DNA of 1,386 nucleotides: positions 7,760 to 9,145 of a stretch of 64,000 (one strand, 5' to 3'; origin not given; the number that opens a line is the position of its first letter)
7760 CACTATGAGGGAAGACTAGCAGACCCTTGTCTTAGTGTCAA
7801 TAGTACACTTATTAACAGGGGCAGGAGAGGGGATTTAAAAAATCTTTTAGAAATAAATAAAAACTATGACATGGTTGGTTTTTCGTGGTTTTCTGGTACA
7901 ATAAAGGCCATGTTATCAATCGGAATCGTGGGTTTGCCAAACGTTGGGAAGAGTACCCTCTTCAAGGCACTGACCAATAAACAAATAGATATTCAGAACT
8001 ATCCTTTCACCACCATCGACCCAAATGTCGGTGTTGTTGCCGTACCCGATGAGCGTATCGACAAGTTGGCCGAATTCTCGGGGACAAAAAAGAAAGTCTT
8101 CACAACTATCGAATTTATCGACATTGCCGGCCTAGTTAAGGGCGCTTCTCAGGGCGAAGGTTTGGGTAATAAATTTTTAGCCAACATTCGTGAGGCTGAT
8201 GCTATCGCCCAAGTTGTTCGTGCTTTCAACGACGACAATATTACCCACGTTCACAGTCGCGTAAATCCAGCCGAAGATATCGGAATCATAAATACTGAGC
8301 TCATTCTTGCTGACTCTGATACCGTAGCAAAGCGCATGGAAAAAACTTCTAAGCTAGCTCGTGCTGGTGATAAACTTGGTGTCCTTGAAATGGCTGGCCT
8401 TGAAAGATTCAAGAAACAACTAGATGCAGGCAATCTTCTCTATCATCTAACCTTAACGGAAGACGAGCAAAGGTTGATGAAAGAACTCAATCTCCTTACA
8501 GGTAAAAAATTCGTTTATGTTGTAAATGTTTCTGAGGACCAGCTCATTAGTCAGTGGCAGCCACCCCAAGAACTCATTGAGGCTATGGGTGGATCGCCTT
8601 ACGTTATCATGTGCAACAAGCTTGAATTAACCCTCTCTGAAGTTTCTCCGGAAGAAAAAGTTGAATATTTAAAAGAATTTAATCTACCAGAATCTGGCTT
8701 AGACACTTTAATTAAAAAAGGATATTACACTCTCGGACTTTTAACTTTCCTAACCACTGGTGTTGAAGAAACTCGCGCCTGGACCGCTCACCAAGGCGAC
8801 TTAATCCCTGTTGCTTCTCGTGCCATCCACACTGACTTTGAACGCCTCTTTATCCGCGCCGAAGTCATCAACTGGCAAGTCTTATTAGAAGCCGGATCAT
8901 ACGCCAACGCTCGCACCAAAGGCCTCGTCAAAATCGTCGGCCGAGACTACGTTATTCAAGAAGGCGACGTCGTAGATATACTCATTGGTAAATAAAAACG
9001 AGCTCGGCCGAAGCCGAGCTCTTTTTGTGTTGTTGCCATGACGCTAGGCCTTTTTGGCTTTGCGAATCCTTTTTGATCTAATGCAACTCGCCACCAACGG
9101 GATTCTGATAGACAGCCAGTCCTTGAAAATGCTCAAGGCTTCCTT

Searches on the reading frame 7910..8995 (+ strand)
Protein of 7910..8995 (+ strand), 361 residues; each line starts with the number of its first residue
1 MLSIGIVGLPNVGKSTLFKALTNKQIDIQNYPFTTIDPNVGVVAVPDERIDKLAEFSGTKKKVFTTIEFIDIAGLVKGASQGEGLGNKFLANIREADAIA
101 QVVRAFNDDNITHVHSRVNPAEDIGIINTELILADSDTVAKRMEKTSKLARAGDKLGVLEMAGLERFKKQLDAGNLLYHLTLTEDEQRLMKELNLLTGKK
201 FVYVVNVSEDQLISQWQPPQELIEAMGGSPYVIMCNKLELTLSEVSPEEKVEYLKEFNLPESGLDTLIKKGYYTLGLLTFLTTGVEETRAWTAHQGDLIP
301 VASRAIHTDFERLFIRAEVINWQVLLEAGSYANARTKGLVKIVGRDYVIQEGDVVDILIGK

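Call 7: search_protein_families(library=pfam, proteins=[window:7910-8995:+])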
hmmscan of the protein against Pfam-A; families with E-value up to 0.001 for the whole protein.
window:7910-8995:+ (361 aa): 3 families
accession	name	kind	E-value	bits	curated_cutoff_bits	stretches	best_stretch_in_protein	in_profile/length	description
PF06071.19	YchF-GTPase_C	-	5.9e-26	90.8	27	1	277-357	1-81/84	Protein of unknown function (DUF933)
PF01926.29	MMR_HSR1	-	2.2e-23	83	21.9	1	4-116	2-94/113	50S ribosome-binding GTPase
PF02421.24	FeoB_N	-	4.9e-09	36.3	27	1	4-50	3-49/156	Ferrous iron transport protein B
